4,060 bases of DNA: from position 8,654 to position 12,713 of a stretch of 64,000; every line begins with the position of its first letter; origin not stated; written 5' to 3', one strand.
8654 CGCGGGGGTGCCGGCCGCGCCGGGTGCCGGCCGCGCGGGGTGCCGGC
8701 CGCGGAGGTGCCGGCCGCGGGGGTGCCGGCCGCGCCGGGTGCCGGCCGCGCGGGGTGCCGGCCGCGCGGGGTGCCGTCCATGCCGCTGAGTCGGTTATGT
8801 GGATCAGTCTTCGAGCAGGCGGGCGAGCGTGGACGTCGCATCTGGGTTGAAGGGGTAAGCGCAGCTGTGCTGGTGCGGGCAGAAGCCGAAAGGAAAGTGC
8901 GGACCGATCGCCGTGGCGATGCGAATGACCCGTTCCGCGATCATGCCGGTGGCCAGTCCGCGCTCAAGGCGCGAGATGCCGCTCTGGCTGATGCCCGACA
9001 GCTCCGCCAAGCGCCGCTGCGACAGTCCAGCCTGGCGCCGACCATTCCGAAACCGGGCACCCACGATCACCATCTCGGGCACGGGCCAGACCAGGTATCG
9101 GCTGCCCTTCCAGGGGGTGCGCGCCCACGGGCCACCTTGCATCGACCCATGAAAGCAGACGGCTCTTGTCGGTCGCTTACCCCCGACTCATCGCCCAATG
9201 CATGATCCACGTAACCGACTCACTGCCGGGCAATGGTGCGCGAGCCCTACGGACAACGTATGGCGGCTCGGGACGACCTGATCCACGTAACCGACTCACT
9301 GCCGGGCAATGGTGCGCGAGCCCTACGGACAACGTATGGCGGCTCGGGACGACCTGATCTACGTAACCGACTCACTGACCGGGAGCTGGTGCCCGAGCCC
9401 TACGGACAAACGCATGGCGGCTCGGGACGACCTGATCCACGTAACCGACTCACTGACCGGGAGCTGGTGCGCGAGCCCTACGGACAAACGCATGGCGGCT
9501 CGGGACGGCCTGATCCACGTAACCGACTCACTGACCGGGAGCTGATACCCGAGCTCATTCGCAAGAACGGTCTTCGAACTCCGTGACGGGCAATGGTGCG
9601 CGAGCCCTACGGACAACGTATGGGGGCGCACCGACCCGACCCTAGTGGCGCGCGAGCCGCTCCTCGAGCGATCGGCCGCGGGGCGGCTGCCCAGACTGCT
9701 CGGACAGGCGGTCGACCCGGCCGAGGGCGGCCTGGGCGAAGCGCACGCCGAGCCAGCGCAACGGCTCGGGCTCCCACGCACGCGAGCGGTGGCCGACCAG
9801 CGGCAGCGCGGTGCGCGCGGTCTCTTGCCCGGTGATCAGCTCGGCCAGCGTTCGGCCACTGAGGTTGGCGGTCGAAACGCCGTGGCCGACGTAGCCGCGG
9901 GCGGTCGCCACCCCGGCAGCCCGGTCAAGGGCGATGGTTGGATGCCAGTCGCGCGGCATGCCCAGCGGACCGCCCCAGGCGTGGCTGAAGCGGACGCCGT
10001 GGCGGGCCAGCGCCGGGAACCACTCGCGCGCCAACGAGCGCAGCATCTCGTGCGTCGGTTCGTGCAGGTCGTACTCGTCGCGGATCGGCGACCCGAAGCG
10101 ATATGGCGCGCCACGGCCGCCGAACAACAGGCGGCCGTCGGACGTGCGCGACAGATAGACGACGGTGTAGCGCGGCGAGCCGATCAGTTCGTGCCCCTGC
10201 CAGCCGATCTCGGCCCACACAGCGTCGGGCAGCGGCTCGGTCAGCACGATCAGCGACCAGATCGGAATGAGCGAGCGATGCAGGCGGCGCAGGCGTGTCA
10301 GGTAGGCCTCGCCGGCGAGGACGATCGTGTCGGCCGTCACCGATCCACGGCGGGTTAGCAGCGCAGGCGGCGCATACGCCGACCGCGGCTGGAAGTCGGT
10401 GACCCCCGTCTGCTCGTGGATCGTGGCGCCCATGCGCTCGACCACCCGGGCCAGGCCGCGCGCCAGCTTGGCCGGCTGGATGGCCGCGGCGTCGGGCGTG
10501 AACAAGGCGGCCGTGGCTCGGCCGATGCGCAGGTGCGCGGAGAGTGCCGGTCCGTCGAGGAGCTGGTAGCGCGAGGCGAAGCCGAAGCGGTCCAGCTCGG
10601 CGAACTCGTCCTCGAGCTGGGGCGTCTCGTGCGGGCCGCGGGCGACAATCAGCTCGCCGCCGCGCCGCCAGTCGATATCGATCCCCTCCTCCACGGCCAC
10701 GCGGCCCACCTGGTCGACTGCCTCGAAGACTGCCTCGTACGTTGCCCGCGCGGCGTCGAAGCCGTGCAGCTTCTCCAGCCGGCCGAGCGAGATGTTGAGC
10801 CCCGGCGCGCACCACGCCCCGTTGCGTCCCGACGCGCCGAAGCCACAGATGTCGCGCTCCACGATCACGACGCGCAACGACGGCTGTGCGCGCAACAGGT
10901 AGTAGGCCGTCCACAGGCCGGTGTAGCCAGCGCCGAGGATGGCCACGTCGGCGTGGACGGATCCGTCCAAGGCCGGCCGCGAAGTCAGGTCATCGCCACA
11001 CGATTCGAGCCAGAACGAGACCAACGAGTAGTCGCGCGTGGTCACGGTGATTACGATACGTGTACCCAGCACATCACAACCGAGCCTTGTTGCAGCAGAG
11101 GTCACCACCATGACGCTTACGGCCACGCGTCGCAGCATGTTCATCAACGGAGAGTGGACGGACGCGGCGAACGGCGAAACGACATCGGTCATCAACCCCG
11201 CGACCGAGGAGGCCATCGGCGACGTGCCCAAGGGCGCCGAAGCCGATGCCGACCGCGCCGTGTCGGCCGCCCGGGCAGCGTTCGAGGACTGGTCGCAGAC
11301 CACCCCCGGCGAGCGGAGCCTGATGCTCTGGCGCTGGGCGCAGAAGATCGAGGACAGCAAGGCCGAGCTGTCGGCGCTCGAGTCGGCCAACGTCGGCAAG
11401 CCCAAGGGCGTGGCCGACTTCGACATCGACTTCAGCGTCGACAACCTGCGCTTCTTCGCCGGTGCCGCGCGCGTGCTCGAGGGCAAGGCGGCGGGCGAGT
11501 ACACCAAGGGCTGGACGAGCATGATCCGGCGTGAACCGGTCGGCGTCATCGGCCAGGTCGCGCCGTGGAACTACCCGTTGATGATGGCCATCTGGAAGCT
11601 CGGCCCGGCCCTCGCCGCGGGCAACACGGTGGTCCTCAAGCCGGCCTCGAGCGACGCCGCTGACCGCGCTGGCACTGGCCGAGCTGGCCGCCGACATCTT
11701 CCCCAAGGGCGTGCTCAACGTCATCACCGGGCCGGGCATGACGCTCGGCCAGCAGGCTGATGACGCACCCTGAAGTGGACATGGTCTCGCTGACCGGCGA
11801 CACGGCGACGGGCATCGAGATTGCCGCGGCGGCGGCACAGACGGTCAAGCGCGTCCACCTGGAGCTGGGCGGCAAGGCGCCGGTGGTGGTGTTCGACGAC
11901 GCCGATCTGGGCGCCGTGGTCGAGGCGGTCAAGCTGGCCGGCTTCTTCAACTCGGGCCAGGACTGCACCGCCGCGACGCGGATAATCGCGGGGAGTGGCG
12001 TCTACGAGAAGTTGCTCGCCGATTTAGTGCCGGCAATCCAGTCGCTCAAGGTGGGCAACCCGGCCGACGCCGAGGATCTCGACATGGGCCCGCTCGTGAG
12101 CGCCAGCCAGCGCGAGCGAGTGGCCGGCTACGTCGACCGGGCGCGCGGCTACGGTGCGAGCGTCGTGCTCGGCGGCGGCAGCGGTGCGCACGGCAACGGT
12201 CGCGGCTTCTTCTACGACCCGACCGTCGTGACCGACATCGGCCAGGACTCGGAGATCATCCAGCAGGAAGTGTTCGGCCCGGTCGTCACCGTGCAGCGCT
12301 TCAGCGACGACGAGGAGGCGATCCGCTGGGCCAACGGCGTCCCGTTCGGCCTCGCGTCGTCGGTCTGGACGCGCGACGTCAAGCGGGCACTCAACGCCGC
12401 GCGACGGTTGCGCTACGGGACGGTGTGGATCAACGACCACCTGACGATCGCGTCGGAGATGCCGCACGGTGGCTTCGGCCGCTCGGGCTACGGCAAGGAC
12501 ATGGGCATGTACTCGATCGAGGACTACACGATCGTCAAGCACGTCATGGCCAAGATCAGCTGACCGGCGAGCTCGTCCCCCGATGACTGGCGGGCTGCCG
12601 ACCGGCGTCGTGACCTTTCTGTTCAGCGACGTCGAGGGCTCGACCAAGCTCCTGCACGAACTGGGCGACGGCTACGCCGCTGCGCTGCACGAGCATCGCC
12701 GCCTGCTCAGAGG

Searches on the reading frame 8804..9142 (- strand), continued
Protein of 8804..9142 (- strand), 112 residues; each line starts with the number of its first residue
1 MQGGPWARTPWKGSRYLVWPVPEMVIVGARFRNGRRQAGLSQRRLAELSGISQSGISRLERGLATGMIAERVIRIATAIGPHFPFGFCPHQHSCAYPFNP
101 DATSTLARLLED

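Call 64: search_dna_similar(query=window:8804-9142:-, collection=plasmids, mode=protein, max_evalue=0.00001, max_rows=15)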
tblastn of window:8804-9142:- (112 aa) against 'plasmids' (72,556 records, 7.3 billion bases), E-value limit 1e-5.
No match.

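Call 72: search_protein_representatives(alignment_id=A1)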
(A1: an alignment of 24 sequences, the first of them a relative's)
Query: 24 sequences, 111 profile positions. Proteins with E-value up to 0.001 (for the whole library): 51269; up to 1e-10: 1151; up to 1e-30: 41. The best 150 are listed.
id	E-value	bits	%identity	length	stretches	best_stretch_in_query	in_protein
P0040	4.9e-69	245.2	-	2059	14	22-80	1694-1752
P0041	6.8e-55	199.7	-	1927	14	28-82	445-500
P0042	4.1e-52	190.7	-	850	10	24-84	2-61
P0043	2.9e-47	175.1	-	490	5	15-82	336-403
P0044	3.7e-46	171.6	-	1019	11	20-80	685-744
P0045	1.8e-44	166.1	-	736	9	22-80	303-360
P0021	2.6e-42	159.1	-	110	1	11-109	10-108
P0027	3.8e-42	158.6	-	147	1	4-107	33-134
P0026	8.0e-41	154.4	-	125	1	1-107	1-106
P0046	2.4e-39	149.6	-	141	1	8-103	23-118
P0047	5.3e-39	148.5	-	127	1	3-106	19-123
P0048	6.3e-39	148.3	-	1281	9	21-81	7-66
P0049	2.0e-38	146.6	-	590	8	25-64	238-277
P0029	4.5e-38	145.5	-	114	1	12-107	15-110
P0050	1.3e-37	144.0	-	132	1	3-102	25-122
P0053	3.9e-36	139.3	-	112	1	13-104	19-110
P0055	2.2e-35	136.8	-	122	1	3-99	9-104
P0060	2.2e-34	133.7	-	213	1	18-103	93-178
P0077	1.9e-30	121.0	-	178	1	6-97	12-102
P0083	3.2e-29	117.0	-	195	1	8-103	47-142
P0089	5.4e-28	113.1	-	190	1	8-104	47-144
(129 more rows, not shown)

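Call 73: list_cluster_members(proteins=[P0046, P0047, P0050, P0053, P0055, P0060, P0077, P0083, P0089, P0014])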
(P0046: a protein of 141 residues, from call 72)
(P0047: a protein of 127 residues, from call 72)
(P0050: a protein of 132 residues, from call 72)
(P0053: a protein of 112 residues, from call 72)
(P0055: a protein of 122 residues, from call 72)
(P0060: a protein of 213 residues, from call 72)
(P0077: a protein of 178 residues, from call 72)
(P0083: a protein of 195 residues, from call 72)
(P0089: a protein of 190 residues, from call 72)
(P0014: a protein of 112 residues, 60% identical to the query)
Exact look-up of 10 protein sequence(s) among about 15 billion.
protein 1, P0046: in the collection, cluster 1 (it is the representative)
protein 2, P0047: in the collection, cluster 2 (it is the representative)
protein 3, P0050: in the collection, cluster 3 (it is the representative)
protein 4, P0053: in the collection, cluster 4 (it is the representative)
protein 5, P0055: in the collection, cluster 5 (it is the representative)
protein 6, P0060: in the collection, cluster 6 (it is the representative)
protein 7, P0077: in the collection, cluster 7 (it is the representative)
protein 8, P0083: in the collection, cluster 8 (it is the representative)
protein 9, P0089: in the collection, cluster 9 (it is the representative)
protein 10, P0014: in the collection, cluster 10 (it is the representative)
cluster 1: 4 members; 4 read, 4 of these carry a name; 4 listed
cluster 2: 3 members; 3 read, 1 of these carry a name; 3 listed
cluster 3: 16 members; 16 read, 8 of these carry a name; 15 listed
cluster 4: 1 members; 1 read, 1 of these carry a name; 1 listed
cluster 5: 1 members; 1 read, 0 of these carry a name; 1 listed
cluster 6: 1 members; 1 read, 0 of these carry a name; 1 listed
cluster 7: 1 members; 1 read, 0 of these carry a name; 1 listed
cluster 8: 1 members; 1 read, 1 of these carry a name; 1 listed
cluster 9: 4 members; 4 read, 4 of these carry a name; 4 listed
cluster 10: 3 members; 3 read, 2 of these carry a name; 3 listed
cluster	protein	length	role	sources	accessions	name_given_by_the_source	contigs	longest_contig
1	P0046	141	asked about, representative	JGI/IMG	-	hypothetical protein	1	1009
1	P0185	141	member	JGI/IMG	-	hypothetical protein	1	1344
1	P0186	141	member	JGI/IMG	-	hypothetical protein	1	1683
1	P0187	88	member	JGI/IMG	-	transcriptional regulator with XRE-family HTH domain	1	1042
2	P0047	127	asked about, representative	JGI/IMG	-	-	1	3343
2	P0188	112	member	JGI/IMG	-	DNA-binding XRE family transcriptional regulator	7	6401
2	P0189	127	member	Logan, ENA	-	-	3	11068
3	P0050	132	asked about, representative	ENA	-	-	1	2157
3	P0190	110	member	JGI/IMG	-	transcriptional regulator with XRE-family HTH domain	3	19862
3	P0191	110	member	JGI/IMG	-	transcriptional regulator with XRE-family HTH domain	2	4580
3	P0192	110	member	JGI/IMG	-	transcriptional regulator with XRE-family HTH domain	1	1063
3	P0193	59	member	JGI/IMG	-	hypothetical protein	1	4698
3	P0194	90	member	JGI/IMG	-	transcriptional regulator with XRE-family HTH domain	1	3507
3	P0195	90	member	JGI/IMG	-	transcriptional regulator with XRE-family HTH domain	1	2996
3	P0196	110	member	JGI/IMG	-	transcriptional regulator with XRE-family HTH domain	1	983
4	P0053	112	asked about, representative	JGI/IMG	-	DNA-binding XRE family transcriptional regulator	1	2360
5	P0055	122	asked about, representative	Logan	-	-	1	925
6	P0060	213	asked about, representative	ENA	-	-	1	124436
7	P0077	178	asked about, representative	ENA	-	-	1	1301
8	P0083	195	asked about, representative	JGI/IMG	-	transcriptional regulator with XRE-family HTH domain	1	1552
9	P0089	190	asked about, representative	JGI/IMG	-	transcriptional regulator with XRE-family HTH domain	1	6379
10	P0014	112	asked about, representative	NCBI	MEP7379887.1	MAG: helix-turn-helix transcriptional regulator [Chloroflexota bacterium]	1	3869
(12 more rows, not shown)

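Call 82: find_encoding_contigs(protein=P0037, flank=4000, max_places=2)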
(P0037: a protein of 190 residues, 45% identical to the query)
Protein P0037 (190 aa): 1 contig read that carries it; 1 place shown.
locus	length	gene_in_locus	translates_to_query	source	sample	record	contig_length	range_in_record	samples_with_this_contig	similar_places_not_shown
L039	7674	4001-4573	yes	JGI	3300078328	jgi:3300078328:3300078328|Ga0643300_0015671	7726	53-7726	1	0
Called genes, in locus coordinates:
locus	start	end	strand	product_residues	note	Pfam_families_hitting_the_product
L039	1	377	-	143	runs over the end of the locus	?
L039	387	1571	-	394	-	PF10851:DUF2652, PF10604:Polyketide_cyc2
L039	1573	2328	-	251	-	PF00497:SBP_bac_3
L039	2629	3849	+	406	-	PF07690:MFS_1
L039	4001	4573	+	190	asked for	PF13560:HTH_31, PF01381:HTH_3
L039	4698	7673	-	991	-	?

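Call 83: find_encoding_contigs(protein=P0006, flank=4000, max_places=2)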
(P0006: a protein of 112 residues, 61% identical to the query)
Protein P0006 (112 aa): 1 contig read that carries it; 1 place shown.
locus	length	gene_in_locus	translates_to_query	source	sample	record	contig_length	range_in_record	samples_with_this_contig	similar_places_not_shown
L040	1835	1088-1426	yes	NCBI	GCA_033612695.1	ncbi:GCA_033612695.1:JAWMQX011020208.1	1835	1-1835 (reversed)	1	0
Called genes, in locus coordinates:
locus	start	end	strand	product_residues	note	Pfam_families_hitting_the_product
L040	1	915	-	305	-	?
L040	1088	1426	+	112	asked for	PF13560:HTH_31, PF01381:HTH_3, PF13744:HTH_37 (weak)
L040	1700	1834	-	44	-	?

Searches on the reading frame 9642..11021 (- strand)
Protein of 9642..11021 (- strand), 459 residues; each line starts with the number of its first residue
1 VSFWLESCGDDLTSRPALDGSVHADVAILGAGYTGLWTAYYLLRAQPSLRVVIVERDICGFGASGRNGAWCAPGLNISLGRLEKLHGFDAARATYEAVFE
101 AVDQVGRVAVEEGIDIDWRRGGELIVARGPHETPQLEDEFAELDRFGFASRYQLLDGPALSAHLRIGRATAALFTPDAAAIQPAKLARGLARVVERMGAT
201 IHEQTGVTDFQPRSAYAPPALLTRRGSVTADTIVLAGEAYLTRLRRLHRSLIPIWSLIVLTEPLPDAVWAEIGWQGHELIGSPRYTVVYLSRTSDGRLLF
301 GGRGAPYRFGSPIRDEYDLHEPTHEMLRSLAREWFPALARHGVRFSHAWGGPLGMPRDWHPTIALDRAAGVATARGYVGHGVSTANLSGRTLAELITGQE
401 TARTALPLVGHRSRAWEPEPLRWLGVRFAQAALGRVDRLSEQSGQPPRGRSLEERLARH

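Call 61: search_protein_families(library=pfam, proteins=[window:9642-11021:-], max_evalue=0.001)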
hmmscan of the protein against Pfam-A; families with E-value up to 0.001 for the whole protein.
window:9642-11021:- (459 aa): 2 families
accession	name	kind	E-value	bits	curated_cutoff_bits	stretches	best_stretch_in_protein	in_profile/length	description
PF01266.30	DAO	-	2.7e-59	201.9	27.9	1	25-395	1-353/353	FAD dependent oxidoreductase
PF01946.23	Thi4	-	2e-06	27.7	26.2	1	19-64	13-57/235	Thi4 family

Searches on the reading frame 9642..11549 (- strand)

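Call 16: search_protein_families(library=ncbifam, proteins=[window:9642-11549:-], max_evalue=0.01)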
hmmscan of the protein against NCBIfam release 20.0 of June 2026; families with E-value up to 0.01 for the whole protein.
window:9642-11549:- (635 aa): 16 families
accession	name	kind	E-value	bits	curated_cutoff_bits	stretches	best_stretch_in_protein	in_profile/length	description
TIGR03329.1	Phn_aa_oxid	hypoth_equivalog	2.8e-71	240.7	632.8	1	178-622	1-441/460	putative aminophosphonate oxidoreductase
NF050086.1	pipecolate_AmaA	exception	5.3e-37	127.5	600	1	184-586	10-394/425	L-pipecolate oxidase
TIGR01373.1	soxB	subfamily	2.3e-14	53.1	529.45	2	361-584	184-394/407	sarcosine oxidase subunit beta family protein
TIGR02352.1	thiamin_ThiO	equivalog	3.2e-14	52.8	250.8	1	202-575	1-350/351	glycine oxidase ThiO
TIGR03197.1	MnmC_Cterm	equivalog_domain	4.1e-12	45.9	174.2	1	201-422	1-208/400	FAD-dependent 5-carboxymethylaminomethyl-2-thiouridine(34) oxidoreductase MnmC1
NF002480.1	PRK01747.1-1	equivalog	3.5e-09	35.6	540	1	199-423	248-458/645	bifunctional tRNA (5-methylaminomethyl-2-thiouridine)(34)-methyltransferase MnmC2/FAD-dependent 5-carboxymethylaminomethyl-2-thiouridine(34)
TIGR01377.1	soxA_mon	subfamily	3.9e-09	35.8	479.65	1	303-420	87-203/381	amino oxidase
TIGR03364.1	HpnW_proposed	hypoth_equivalog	4.2e-09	35.9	285.1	1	201-419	2-199/365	TIGR03364 family FAD-dependent oxidoreductase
NF001933.0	PRK00711.1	subfamily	3.9e-08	32.7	383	1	283-584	121-411/429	D-amino acid dehydrogenase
NF008726.1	PRK11728.1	equivalog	2.2e-07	30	299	1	201-412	2-197/389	L-2-hydroxyglutarate oxidase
TIGR00292.1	TIGR00292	equivalog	1.4e-05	24.5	148.3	1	194-242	16-62/254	sulfide-dependent adenosine diphosphate thiazole synthase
NF004829.0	PRK06183.1-3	subfamily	1.6e-05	23.9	390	0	300-381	436-516/520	bifunctional 3-(3-hydroxy-phenyl)propionate/3-hydroxycinnamic acid hydroxylase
NF008425.0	PRK11259.1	equivalog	0.00027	20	257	0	341-422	131-210/377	N-methyl-L-tryptophan oxidase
TIGR00562.1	proto_IX_ox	equivalog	0.0041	15.8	97.85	1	200-233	3-36/470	protoporphyrinogen oxidase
NF005560.0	PRK07233.1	equivalog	0.0081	15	252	0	201-235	2-36/435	hypothetical protein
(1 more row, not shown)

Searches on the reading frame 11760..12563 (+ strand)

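Call 61: search_protein_families(library=pfam, proteins=[window:11760-12563:+], max_evalue=0.001)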
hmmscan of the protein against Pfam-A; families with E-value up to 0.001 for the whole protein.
window:11760-12563:+ (267 aa): 1 family
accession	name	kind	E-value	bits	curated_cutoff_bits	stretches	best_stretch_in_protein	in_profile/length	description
PF00171.27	Aldedh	-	1.4e-95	321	23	1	2-262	202-461/461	Aldehyde dehydrogenase family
